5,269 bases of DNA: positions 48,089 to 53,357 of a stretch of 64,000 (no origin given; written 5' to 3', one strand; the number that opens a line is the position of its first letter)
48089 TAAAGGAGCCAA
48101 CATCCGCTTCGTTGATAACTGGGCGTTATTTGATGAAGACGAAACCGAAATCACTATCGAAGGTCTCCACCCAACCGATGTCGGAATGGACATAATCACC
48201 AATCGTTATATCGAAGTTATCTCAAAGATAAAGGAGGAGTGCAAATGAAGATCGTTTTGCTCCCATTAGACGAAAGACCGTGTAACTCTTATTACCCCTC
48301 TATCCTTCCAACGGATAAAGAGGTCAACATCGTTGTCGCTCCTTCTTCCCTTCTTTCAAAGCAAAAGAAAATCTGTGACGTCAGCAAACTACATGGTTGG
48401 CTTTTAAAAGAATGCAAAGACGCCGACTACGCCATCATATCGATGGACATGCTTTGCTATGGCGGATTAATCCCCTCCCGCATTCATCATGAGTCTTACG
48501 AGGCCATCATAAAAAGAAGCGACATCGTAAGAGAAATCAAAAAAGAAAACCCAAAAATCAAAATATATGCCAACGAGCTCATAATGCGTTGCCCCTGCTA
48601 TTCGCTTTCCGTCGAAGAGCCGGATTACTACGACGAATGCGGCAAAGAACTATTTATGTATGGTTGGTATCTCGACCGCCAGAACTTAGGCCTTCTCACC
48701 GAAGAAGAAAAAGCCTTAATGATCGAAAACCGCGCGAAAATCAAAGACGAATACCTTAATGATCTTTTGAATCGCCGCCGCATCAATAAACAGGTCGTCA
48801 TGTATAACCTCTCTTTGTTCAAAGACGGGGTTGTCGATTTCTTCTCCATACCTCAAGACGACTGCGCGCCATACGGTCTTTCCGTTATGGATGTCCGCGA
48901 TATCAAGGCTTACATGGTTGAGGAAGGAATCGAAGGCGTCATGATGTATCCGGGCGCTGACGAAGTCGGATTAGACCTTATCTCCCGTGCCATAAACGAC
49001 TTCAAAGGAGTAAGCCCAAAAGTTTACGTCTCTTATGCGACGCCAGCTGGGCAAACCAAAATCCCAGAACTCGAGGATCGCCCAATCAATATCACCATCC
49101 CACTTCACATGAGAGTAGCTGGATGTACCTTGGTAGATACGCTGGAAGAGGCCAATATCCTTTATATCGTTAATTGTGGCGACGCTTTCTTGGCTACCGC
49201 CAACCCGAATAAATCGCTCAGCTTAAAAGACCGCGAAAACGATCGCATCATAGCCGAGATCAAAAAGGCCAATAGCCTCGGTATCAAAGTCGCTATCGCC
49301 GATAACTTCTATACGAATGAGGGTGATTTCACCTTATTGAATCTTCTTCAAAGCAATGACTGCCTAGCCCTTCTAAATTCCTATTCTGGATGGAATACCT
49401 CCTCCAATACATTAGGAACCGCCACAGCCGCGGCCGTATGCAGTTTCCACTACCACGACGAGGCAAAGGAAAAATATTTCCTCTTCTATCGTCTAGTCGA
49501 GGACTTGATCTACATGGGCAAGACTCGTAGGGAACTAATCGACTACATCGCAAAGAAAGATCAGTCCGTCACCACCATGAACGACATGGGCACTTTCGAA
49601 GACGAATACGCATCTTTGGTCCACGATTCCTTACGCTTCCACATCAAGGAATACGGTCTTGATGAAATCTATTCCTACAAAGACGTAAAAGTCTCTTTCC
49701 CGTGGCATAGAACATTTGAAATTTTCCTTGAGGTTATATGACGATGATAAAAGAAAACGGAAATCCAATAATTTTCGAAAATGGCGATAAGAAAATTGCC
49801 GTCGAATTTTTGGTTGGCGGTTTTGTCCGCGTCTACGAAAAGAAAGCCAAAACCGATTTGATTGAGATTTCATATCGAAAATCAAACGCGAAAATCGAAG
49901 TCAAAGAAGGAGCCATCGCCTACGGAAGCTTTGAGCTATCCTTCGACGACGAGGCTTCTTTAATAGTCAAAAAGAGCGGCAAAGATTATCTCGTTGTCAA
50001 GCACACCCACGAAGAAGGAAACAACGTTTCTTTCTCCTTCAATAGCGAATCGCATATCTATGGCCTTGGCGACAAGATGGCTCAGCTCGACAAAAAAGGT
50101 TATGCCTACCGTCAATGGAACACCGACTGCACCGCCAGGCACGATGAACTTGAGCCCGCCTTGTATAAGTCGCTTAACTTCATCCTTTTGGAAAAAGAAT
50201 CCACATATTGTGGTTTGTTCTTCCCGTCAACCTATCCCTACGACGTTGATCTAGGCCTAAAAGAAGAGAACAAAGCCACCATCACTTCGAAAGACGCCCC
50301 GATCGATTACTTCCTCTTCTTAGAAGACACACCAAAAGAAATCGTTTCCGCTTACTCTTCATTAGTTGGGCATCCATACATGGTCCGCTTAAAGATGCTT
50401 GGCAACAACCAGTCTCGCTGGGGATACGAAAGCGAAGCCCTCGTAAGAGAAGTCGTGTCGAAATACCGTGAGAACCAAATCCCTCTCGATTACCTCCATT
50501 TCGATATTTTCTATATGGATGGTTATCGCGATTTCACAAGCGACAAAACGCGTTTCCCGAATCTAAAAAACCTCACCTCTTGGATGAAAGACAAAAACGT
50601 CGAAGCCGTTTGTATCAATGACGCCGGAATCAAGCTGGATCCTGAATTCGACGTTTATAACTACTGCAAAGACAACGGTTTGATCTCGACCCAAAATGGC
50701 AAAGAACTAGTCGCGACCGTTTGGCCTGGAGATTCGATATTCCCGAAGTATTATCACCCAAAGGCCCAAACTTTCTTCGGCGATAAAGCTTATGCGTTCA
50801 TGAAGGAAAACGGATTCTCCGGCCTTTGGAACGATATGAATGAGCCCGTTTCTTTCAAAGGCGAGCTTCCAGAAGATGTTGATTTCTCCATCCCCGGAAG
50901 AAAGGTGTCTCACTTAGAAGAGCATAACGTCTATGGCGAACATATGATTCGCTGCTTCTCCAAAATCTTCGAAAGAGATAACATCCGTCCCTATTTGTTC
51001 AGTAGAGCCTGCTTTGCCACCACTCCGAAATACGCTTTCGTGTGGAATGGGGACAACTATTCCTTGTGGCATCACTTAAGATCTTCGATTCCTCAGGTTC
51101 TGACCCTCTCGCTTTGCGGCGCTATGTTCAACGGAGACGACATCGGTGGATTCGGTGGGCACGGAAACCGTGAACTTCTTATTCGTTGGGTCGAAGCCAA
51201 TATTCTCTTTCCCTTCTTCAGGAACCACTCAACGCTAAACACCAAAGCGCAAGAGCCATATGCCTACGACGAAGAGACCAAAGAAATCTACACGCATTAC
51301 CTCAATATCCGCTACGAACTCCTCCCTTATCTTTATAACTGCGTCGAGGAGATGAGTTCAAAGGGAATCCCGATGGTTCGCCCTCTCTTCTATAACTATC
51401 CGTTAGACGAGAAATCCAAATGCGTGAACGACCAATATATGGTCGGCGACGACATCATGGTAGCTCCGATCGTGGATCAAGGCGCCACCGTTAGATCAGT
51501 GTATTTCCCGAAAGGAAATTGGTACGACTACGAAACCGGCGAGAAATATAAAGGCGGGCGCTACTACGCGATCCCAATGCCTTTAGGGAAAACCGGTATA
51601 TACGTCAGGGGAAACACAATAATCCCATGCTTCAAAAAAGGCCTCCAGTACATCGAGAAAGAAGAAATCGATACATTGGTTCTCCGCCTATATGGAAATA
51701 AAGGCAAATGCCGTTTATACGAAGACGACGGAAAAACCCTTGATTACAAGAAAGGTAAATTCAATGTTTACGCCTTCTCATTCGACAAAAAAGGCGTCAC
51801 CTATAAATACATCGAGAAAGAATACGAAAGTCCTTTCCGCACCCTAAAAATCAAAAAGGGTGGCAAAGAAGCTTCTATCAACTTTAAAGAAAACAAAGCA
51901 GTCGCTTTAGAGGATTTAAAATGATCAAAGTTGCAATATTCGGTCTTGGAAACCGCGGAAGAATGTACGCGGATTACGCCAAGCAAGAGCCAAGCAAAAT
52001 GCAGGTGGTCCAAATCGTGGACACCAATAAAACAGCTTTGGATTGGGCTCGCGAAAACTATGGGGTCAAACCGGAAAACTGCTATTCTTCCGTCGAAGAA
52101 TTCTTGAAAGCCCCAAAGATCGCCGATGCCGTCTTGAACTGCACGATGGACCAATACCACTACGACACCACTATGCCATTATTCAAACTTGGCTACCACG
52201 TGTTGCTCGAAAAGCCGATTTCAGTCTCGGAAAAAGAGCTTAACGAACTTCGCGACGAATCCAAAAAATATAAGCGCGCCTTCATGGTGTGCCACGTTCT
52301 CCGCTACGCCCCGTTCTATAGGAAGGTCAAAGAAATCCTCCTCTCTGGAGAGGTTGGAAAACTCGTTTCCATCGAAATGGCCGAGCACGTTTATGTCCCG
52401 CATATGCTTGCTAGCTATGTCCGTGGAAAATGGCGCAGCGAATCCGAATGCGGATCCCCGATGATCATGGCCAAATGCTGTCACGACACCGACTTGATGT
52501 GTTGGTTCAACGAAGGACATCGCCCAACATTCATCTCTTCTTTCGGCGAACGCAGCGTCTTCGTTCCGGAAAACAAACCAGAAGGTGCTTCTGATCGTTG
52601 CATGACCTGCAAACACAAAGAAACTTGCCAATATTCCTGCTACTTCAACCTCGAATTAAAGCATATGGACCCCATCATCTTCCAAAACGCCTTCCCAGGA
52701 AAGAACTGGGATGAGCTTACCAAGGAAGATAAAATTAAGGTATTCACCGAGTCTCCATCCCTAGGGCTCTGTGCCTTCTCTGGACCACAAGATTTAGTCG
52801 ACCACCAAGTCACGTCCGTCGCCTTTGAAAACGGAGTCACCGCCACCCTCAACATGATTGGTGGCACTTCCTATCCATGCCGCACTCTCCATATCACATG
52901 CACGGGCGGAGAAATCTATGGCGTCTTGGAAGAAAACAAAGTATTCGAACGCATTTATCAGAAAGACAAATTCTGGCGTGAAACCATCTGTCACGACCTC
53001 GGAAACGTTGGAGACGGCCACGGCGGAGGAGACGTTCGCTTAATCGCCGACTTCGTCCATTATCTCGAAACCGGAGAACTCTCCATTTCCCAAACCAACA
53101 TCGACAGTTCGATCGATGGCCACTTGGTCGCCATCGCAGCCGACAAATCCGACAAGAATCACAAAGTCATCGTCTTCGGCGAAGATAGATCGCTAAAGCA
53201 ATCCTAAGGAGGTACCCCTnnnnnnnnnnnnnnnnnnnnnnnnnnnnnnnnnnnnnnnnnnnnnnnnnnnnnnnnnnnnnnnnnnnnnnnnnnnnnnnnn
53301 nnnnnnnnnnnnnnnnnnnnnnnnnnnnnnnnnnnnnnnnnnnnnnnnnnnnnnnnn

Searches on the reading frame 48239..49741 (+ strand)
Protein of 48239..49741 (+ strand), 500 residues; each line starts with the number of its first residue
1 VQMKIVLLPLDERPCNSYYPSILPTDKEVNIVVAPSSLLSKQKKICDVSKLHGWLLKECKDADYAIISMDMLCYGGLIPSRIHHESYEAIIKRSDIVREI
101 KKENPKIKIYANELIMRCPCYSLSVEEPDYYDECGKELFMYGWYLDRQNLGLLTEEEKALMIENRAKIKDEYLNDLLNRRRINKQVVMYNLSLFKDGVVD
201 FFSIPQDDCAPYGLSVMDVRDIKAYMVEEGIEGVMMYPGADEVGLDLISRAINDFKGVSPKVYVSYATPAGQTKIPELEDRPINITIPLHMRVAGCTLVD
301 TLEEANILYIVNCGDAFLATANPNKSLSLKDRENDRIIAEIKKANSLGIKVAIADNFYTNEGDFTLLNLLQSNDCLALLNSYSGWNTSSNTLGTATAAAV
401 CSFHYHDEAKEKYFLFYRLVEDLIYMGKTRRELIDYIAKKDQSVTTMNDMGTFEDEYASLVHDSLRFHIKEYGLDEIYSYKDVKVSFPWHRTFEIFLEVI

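Call 31: search_protein_families(library=pfam, proteins=[window:48239-49741:+], max_evalue=0.001)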
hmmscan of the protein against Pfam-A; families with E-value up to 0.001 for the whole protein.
window:48239-49741:+ (500 aa): 1 family
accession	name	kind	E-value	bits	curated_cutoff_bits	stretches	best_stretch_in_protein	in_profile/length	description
PF13552.11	DUF4127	-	1.4e-140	469.5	27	1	5-497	1-488/489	Protein of unknown function (DUF4127)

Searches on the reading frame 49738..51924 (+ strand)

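Call 31: search_protein_families(library=pfam, proteins=[window:49738-51924:+], max_evalue=0.001)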
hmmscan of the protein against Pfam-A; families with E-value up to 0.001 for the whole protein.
window:49738-51924:+ (728 aa): 4 families
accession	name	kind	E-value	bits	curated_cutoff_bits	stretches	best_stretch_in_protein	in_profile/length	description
PF01055.32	Glyco_hydro_31_2nd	-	9.3e-94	314.9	23.5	1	213-534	1-327/328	Glycosyl hydrolases family 31 TIM-barrel domain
PF21365.3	Glyco_hydro_31_3rd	-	1.1e-27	96.8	24.4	1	543-629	1-87/87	Glycosyl hydrolase family 31 C-terminal domain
PF13802.12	Gal_mutarotas_2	-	4.8e-17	63.3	27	1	42-171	39-184/184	Glycosyl hydrolase 31 N-terminal galactose mutarotase-like domain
PF17137.9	DUF5110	-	6.5e-10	39.4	27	1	646-704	1-65/71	Domain of unknown function (DUF5110)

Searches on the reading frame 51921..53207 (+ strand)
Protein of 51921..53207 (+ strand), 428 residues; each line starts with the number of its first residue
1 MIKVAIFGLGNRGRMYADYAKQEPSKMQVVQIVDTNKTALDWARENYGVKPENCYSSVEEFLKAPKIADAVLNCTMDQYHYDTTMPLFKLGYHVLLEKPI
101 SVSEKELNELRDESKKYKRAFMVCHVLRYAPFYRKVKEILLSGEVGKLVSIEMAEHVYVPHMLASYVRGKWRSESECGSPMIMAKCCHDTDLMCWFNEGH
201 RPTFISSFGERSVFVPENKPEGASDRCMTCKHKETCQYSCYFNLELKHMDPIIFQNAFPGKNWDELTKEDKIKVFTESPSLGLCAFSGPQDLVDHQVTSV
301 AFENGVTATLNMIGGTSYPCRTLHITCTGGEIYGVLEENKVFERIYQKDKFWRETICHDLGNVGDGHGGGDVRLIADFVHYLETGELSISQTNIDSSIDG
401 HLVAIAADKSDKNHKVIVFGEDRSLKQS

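Call 31: search_protein_families(library=pfam, proteins=[window:51921-53207:+], max_evalue=0.001)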
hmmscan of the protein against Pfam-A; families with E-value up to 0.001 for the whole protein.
window:51921-53207:+ (428 aa): 2 families
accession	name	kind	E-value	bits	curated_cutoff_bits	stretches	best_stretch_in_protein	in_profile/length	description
PF01408.29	GFO_IDH_MocA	-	3.2e-19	70.2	24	1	2-124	1-119/120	Oxidoreductase family, NAD-binding Rossmann fold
PF22725.1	GFO_IDH_MocA_C3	-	9.4e-11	42.2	27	1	133-210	1-73/124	GFO/IDH/MocA C-terminal domain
